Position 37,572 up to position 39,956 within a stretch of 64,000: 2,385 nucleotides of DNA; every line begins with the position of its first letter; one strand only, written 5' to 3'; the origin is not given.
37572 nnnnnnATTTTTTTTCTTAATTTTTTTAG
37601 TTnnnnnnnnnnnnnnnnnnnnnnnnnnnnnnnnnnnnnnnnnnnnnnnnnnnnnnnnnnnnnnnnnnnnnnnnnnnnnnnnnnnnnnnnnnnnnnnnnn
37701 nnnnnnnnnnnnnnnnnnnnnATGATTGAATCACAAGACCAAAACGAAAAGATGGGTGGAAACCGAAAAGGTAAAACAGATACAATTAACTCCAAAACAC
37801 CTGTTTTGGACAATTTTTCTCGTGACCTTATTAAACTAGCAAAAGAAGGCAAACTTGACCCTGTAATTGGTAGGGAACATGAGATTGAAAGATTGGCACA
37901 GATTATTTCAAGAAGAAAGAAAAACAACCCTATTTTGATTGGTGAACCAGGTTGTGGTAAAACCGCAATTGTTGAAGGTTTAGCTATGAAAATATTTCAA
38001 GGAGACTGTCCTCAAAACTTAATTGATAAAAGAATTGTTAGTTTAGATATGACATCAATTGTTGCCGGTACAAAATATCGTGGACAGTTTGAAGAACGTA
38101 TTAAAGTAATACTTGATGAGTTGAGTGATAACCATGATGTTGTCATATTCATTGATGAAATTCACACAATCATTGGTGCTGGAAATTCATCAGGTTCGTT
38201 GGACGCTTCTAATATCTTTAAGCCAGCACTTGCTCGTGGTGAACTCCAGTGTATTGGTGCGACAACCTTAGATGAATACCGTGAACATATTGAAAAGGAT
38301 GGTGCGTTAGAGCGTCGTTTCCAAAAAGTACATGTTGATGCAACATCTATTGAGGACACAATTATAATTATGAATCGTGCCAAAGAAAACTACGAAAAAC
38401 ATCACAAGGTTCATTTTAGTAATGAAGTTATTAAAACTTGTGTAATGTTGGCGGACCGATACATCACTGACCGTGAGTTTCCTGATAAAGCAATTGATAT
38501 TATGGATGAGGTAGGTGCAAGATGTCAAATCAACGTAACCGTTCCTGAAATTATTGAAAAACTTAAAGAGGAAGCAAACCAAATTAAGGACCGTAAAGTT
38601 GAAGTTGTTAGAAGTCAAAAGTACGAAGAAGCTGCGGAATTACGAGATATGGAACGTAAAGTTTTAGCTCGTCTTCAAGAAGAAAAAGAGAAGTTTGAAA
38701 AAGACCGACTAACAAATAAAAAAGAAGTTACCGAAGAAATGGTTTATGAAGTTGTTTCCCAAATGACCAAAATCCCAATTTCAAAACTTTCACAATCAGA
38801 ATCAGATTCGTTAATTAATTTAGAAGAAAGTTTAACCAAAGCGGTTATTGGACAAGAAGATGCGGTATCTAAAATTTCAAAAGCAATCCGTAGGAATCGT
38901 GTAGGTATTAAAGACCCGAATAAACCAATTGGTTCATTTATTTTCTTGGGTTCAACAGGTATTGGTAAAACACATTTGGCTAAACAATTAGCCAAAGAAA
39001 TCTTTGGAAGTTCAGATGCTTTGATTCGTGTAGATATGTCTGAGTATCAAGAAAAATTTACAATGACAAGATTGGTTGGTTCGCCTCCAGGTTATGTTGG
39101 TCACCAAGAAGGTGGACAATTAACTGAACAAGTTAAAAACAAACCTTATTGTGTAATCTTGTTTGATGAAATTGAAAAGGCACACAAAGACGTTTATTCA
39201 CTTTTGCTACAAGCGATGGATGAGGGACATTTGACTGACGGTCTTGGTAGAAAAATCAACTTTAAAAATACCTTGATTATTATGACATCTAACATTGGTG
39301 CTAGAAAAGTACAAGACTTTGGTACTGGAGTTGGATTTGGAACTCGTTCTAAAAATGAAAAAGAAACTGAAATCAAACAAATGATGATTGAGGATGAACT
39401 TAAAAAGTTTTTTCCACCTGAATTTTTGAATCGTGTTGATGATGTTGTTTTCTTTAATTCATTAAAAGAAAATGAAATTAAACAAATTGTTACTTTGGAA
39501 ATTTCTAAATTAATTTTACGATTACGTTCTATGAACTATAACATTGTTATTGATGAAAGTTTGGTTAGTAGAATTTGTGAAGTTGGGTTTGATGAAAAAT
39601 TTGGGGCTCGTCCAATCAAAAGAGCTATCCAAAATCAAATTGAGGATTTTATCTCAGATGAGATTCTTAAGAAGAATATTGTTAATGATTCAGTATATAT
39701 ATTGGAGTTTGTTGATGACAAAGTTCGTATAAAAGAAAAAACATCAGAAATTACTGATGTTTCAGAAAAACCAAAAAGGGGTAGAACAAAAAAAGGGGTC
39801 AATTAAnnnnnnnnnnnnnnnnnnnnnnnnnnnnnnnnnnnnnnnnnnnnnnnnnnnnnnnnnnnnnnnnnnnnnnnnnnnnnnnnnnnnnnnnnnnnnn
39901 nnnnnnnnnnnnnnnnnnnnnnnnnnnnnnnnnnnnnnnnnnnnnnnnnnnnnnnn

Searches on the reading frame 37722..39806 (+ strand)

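Call 49: search_protein_families(library=phrogs, proteins=[window:37722-39806:+], max_evalue=0.001)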
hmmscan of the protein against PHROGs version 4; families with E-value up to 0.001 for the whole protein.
window:37722-39806:+ (694 aa): 10 families
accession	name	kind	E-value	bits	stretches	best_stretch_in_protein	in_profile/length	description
phrog_4871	-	other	9.8e-242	805.6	1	8-676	154-760/764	ATP-dependent protease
phrog_5846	-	DNA, RNA and nucleotide metabolism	6.9e-12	46.3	2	374-439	17-71/380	clamp loader of DNA polymerase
phrog_168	-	DNA, RNA and nucleotide metabolism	9.5e-12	46.2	1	401-555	40-170/314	clamp loader of DNA polymerase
phrog_1297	-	other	7.5e-11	42.6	1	406-502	28-126/356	ATPase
phrog_249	-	moron, auxiliary metabolic gene and host takeover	7.6e-10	39.7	1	265-515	34-234/380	porphyrin biosynthesis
phrog_3757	-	unknown function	5.7e-09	36.8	1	41-152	101-198/367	-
phrog_3277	-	DNA, RNA and nucleotide metabolism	1.3e-08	35.8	0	61-147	4-87/168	DnaC-like helicase loader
phrog_10401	-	other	1.6e-07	31.4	1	41-155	434-535/667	ATPase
phrog_50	-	DNA, RNA and nucleotide metabolism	7.3e-06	26.3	0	400-427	366-393/570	DnaC-like helicase loader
phrog_8638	-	unknown function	6.1e-05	22.8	1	71-154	309-380/568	-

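Call 62: search_protein_families(library=pfam, proteins=[window:37722-39806:+], max_evalue=0.001)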
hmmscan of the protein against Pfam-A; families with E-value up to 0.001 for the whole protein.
window:37722-39806:+ (694 aa): 21 families
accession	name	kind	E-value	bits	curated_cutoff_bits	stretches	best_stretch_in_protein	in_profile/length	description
PF07724.20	AAA_2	-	4.1e-63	212.8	27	1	401-574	1-165/166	AAA domain (Cdc48 subfamily)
PF17871.7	AAA_lid_9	-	5.3e-27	94.2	22.8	1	209-310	1-103/104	AAA lid domain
PF00004.35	AAA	-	1.3e-24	87.6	21.2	2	71-183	2-110/131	ATPase family associated with various cellular activities (AAA)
PF10431.15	ClpB_D2-small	-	1.2e-20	73.7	21.9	1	581-655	1-75/81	C-terminal, D2-small domain, of ClpB protein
PF07728.20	AAA_5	-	1.2e-13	51.7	22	1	406-529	2-127/139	AAA domain (dynein-related subfamily)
PF13191.12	AAA_16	-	1.1e-11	46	32.6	1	48-148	2-142/167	AAA ATPase domain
PF00158.32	Sigma54_activat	-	1.5e-08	34.9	20.2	1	405-520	24-139/168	Sigma-54 interaction domain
PF13401.12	AAA_22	-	3.6e-08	34.2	27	0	66-150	4-96/130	AAA domain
PF05729.18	NACHT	-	2e-07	31.4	26.7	0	71-99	4-32/167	NACHT domain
PF20720.3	nSTAND3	-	5.6e-07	29.8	27.2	0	66-94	16-44/155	Novel STAND NTPase 3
PF13173.12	AAA_14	-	1.1e-06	29.1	27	0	407-488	6-75/129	AAA domain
PF01695.23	IstB_IS21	-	8.5e-06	25.9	24.1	0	406-426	95-115/238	IstB-like ATP binding protein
PF00910.28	RNA_helicase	-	1.1e-05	26.2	21.5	0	407-439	2-27/105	RNA helicase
PF06309.17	Torsin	-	2.1e-05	25.1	27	0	363-430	15-80/127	Torsin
PF05673.19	DUF815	-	2.6e-05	23.9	23.8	0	56-93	42-79/249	Protein of unknown function (DUF815)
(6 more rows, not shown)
